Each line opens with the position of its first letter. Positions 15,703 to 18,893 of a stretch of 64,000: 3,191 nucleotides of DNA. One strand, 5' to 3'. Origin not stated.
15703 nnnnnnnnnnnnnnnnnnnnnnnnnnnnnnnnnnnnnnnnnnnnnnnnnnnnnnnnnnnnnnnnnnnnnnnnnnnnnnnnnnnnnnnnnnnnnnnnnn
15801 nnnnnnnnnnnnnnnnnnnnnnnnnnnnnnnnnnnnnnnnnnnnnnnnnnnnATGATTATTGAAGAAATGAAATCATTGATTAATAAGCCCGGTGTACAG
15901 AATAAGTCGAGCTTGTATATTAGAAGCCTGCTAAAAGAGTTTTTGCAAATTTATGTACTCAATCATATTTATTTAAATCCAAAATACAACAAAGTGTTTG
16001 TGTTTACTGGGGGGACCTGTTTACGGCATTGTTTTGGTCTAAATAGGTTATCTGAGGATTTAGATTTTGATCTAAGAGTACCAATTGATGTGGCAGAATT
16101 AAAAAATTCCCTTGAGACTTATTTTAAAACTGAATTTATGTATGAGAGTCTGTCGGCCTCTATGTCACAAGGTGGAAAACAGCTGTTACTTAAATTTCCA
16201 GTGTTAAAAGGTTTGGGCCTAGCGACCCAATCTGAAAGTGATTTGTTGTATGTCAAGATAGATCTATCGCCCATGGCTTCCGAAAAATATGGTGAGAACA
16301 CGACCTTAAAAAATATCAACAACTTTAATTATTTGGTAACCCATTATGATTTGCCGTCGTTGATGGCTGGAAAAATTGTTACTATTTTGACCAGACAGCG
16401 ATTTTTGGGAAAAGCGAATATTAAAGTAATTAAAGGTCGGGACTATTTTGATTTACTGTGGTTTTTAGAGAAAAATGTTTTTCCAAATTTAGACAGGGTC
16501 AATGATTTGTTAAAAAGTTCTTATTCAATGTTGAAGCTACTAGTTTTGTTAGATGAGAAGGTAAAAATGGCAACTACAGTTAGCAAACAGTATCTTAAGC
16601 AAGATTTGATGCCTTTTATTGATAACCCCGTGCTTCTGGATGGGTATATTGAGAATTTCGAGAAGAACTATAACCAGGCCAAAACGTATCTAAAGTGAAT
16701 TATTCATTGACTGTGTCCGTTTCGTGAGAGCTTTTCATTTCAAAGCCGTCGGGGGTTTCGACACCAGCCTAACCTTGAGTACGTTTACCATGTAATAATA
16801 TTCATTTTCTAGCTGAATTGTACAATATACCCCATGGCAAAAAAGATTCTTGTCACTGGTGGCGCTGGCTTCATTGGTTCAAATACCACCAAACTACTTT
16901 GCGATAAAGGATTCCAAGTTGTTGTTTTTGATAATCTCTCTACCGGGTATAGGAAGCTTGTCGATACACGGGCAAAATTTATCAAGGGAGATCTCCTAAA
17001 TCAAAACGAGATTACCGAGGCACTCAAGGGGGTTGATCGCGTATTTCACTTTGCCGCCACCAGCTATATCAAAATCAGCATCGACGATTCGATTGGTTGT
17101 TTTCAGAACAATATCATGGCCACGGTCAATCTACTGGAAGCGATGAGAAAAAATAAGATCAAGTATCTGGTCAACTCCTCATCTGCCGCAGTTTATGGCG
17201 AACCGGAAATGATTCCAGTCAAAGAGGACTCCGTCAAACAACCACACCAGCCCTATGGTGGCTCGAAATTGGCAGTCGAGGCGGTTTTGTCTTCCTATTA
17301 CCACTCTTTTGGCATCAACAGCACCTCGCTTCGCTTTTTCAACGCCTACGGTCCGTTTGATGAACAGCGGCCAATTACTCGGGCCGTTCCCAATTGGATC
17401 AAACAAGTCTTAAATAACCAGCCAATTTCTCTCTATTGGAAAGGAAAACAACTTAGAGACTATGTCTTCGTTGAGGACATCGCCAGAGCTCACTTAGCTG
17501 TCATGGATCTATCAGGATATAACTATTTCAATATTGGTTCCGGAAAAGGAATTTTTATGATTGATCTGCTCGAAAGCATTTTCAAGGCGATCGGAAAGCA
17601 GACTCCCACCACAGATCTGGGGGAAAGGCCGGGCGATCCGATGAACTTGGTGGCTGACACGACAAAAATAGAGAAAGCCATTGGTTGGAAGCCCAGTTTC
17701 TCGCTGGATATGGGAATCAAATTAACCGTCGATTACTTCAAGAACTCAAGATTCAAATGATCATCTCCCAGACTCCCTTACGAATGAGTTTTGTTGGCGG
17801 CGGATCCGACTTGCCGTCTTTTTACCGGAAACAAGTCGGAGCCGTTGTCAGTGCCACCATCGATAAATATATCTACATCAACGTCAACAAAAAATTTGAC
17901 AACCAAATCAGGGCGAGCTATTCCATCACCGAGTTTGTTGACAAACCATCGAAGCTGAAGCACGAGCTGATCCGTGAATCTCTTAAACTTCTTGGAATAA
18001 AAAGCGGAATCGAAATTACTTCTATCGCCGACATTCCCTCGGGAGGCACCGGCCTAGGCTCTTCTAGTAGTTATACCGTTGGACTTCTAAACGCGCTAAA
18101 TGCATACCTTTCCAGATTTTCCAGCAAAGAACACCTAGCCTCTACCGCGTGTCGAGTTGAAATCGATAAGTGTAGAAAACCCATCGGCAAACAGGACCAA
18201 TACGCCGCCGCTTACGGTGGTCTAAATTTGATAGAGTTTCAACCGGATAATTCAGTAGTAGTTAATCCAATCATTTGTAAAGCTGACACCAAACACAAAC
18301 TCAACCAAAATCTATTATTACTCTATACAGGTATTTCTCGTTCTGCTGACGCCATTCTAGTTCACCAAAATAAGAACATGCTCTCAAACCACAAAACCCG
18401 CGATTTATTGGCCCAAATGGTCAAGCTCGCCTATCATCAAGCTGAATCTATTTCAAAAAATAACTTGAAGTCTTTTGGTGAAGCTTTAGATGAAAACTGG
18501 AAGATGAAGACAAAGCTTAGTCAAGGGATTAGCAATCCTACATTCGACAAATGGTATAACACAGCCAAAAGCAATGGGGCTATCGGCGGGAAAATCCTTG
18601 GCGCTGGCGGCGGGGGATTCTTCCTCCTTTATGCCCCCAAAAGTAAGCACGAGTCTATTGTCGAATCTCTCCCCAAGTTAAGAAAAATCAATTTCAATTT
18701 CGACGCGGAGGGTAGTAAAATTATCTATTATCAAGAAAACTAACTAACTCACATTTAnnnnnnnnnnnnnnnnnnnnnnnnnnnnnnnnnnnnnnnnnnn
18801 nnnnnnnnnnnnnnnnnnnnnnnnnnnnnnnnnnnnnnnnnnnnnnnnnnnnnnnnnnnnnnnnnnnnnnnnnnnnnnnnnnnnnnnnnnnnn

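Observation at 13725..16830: Accessory cassette (DUF4143 ATPase plus AbiEi/AbiEii) bounded by three copies of a 64-bp direct repeat that duplicates the FNR-like gene start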

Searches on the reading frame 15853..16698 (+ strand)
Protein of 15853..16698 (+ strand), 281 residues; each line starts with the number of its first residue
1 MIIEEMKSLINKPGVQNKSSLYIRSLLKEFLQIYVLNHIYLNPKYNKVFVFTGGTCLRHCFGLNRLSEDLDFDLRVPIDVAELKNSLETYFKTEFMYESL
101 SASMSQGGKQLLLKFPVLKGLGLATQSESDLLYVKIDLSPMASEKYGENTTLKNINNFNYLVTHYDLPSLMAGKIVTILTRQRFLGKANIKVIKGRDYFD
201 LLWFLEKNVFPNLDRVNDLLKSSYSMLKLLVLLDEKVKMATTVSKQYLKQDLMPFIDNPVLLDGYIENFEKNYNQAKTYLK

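Call 7: search_protein_families(library=pfam, proteins=[window:15853-16698:+])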
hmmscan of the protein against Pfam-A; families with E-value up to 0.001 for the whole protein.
window:15853-16698:+ (281 aa): 1 family
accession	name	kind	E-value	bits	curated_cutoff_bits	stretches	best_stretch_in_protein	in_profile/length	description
PF08843.17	AbiEii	-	1.9e-19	71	22.5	1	40-225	6-191/238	Nucleotidyl transferase AbiEii toxin, Type IV TA system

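Call 33: find_homologous_proteins(query=window:15853-16695:+)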
Query window:15853-16695:+ (281 aa): 687 proteins with E <= 0.001 among 1392 candidates; the best 120 are listed.
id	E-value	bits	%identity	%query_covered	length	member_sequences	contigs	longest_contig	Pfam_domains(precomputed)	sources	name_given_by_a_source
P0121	3.8e-179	612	100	100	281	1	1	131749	PF08843.18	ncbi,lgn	-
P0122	8.7e-154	529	85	100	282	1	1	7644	PF08843.18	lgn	-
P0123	1.3e-152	525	86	100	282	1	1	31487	PF08843.18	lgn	-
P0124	2.6e-148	511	83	100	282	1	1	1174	PF08843.18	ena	-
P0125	1.1e-147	509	83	100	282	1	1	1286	PF08843.18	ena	-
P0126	5.3e-147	507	83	100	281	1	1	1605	PF08843.18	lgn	-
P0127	5.6e-147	507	82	100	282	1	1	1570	PF08843.18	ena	-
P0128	3.9e-146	504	82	100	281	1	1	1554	PF08843.18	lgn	-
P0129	8.6e-146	503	83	100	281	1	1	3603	PF08843.18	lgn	-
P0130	1.2e-145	502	81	100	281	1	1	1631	PF08843.18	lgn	-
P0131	9.9e-144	496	82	100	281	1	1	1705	PF08843.18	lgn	-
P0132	4.8e-138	477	78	100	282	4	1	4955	PF08843.18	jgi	-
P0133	1.5e-137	476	79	98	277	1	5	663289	PF08843.18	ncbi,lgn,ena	-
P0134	1.1e-135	469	75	100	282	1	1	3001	PF08843.18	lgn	-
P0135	1.8e-135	469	75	100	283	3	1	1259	PF08843.18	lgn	-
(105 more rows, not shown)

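Call 34: find_encoding_contigs(protein=P0123, flank=6000, max_places=3)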
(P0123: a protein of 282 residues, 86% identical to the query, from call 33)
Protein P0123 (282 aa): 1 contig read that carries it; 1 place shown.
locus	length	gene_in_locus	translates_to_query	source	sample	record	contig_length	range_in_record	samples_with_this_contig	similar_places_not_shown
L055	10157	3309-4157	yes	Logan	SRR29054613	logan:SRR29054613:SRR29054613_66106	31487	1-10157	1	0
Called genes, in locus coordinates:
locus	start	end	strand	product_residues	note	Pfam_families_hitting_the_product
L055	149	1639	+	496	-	PF04055:Radical_SAM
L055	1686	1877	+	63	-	-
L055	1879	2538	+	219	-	PF08843:AbiEii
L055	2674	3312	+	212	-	-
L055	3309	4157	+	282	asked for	PF08843:AbiEii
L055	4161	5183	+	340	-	PF00535:Glycos_transf_2, PF13641:Glyco_tranf_2_3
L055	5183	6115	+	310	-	PF00106:adh_short (faint), PF01073:3Beta_HSD, PF01370:Epimerase, PF02719:Polysacc_synt_2, PF04321:RmlD_sub_bind, PF05368:NmrA (weak), PF13460:NAD_binding_10, PF16363:GDP_Man_Dehyd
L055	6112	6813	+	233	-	PF00483:NTP_transferase, PF12804:NTP_transf_3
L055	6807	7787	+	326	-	PF00288:GHMP_kinases_N, PF08544:GHMP_kinases_C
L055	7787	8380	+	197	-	PF13580:SIS_2, PF01380:SIS (faint)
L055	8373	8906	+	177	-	PF00702:Hydrolase (weak), PF08645:PNK3P (weak), PF13419:HAD_2 (weak), PF13242:Hydrolase_like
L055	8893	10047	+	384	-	PF13439:Glyco_transf_4, PF00534:Glycos_transf_1, PF13692:Glyco_trans_1_4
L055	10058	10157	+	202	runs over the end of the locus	PF13489:Methyltransf_23, PF08241:Methyltransf_11, PF13649:Methyltransf_25 (weak)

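Call 35: find_encoding_contigs(protein=P0122, flank=6000, max_places=3)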
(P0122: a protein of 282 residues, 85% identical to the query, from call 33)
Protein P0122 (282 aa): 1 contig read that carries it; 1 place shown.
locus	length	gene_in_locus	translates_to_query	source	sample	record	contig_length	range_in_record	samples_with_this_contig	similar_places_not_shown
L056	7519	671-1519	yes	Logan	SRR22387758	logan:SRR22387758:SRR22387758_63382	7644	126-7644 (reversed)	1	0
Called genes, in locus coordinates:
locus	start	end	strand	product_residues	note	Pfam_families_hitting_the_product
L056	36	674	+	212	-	-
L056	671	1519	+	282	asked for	PF08843:AbiEii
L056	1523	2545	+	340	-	PF00535:Glycos_transf_2, PF13641:Glyco_tranf_2_3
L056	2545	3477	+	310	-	PF00106:adh_short (weak), PF01073:3Beta_HSD, PF01370:Epimerase, PF02719:Polysacc_synt_2, PF04321:RmlD_sub_bind, PF05368:NmrA (weak), PF13460:NAD_binding_10, PF16363:GDP_Man_Dehyd, +1 more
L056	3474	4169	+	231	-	PF00483:NTP_transferase, PF12804:NTP_transf_3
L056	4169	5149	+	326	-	PF00288:GHMP_kinases_N, PF08544:GHMP_kinases_C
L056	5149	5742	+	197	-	PF13580:SIS_2, PF01380:SIS (faint)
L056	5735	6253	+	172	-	PF00702:Hydrolase (weak), PF13419:HAD_2 (weak), PF08645:PNK3P, PF13242:Hydrolase_like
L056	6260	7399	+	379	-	PF13439:Glyco_transf_4, PF13579:Glyco_trans_4_4 (weak), PF00534:Glycos_transf_1, PF13692:Glyco_trans_1_4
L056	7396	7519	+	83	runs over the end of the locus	?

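Call 36: find_encoding_contigs(protein=P0133, flank=6000, max_places=5)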
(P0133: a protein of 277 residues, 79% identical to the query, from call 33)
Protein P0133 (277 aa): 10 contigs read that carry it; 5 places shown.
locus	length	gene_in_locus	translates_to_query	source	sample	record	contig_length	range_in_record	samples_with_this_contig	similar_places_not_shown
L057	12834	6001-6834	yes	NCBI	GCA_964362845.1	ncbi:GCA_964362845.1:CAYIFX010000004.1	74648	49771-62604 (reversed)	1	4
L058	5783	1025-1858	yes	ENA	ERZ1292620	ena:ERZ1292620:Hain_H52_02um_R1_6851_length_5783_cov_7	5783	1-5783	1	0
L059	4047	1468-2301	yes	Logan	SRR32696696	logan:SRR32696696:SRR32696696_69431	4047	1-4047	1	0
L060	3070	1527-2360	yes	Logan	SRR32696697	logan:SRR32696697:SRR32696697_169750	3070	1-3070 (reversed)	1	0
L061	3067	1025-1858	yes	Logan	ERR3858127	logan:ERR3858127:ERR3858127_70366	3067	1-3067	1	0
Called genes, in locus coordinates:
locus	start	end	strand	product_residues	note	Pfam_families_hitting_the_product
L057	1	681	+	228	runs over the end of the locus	-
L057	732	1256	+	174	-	PF07963:N_methyl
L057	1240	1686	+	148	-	PF07963:N_methyl (weak)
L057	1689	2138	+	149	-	PF07963:N_methyl (weak)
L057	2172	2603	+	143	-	-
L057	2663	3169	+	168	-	-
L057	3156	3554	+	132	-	-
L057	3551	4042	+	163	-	-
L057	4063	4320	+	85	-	PF21956:DUF6922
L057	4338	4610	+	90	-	-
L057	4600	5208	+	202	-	PF08843:AbiEii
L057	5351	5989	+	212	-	-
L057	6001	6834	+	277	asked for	PF08843:AbiEii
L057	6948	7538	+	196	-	-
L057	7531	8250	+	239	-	PF08843:AbiEii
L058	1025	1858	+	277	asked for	PF08843:AbiEii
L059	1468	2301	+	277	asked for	PF08843:AbiEii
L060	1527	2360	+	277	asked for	PF08843:AbiEii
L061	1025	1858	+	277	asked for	PF08843:AbiEii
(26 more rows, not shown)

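Call 42: search_protein_families(library=padloc, proteins=[window:15853-16698:+], max_evalue=0.001)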
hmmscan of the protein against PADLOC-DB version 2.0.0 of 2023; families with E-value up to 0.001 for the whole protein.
window:15853-16698:+ (281 aa): 19 families
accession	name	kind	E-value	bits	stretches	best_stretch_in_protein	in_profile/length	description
PDLC02293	AbiEii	-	2.6e-30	103.8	1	23-269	17-259/270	AbiEii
PDLC02313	AbiEii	-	3.9e-20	70.4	1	21-256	17-235/254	AbiEii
PDLC02304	AbiEii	-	2.9e-17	61.5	1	26-275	21-257/260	AbiEii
PDLC02296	AbiEii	-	3.2e-17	60.6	2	16-96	14-96/282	AbiEii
PDLC02323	AbiEii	-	2.1e-16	58.3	1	20-240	13-218/248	AbiEii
PDLC02330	AbiEii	-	5.1e-12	44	1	28-241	7-193/219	AbiEii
PDLC02307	AbiEii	-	1.9e-10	38.9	1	45-177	19-128/219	AbiEii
PDLC02324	AbiEii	-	3.6e-09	34.7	1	33-257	11-202/231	AbiEii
PDLC02317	AbiEii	-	5.2e-09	33.6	1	18-81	13-77/396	AbiEii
PDLC02328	AbiEii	-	1e-08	33.4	1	45-88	11-52/203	AbiEii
PDLC02321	AbiEii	-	1.1e-08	33.1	1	30-79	26-74/296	AbiEii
PDLC02292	AbiEii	-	1.2e-07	29.9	1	27-103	29-100/283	AbiEii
PDLC02318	AbiEii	-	4.5e-07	27.5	1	31-273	25-247/280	AbiEii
PDLC02289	AbiEii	-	1.3e-06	26.1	1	26-78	32-84/309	AbiEii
PDLC02305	AbiEii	-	1.4e-06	25.7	1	35-280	31-256/306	AbiEii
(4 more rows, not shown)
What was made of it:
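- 15143..16698 (+): AbiE type IV toxin-antitoxin unit: promoter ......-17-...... at 15148-15176, inverted repeat 15176-15190/15198-15212 (probable AbiEi operator), abiEi 15218-15856 and abiEii 15853-16698. PADLOC and Pfam (calls 7, 42).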

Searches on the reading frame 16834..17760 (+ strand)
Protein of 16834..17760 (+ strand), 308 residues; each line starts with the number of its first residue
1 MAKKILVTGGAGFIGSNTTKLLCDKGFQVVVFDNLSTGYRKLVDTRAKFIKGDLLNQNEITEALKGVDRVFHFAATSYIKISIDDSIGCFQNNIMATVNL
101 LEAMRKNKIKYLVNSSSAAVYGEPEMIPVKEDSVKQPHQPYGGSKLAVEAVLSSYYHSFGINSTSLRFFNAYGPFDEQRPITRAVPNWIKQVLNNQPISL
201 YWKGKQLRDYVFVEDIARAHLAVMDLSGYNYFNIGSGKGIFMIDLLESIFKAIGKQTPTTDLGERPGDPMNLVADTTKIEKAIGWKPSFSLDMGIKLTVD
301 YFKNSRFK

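Call 7: search_protein_families(library=pfam, proteins=[window:16834-17760:+])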
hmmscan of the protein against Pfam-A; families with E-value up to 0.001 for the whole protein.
window:16834-17760:+ (308 aa): 10 families
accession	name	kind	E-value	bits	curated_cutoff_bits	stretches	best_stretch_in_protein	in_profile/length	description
PF01370.27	Epimerase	-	6.6e-60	202.9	20.9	1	5-235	1-240/240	NAD dependent epimerase/dehydratase family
PF16363.11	GDP_Man_Dehyd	-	3.9e-59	201.2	27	1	6-296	1-330/332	GDP-mannose 4,6 dehydratase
PF01073.25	3Beta_HSD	-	3.1e-20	72.8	22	1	6-227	1-233/280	3-beta hydroxysteroid dehydrogenase/isomerase family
PF13460.12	NAD_binding_10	-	7.7e-13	49.1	27.2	1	9-152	1-131/184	NAD(P)H-binding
PF02719.21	Polysacc_synt_2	-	2.1e-11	44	20.2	1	5-159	1-156/293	Polysaccharide biosynthesis protein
PF05368.20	NmrA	-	3e-09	37.4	27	1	2-119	2-109/298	NmrA-like family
PF04321.23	RmlD_sub_bind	-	1.8e-08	34.3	27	1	4-161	2-145/287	RmlD substrate binding domain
PF07993.18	NAD_binding_4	-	3.3e-05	23.6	20.1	1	42-156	58-192/258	Male sterility protein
PF00106.31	adh_short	-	7.7e-05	22.7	26.6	1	3-68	1-72/195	short chain dehydrogenase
PF08659.16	KR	-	0.00036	20.9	22.6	0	5-123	3-143/180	KR domain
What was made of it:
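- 16834..17760 (+): NAD-dependent epimerase, the first gene of the resumed glycan operon (followed by a GHMP kinase, 17757-18743). Pfam (call 7).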

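Call 79: find_encoding_contigs(protein=window:16834-17760:+, flank=6000, max_places=8)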
Protein window:16834-17760:+ (308 aa): no gene with exactly this product is on record in the collection.
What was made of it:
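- Tried and rejected: An exact look-up of the window epimerase, meant to find strain variants, returned nothing (call 79).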

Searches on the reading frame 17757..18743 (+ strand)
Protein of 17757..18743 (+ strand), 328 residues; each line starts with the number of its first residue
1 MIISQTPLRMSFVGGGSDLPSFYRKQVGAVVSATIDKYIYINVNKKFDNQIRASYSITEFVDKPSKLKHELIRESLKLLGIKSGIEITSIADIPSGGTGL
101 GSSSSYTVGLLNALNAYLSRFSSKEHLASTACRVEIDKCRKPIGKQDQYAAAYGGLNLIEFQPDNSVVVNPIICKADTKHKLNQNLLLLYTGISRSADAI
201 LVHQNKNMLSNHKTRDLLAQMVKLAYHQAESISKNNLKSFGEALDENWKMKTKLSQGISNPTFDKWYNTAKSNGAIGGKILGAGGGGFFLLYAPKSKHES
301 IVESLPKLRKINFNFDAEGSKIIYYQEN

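Call 7: search_protein_families(library=pfam, proteins=[window:17757-18743:+])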
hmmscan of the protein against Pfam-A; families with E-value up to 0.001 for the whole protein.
window:17757-18743:+ (328 aa): 2 families
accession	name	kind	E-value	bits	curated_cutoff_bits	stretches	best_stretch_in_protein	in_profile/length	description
PF00288.32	GHMP_kinases_N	-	4.3e-13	49.7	22.3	1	77-155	15-87/87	GHMP kinases N terminal domain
PF08544.19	GHMP_kinases_C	-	1.5e-09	38.5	21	1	230-306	3-80/85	GHMP kinases C terminal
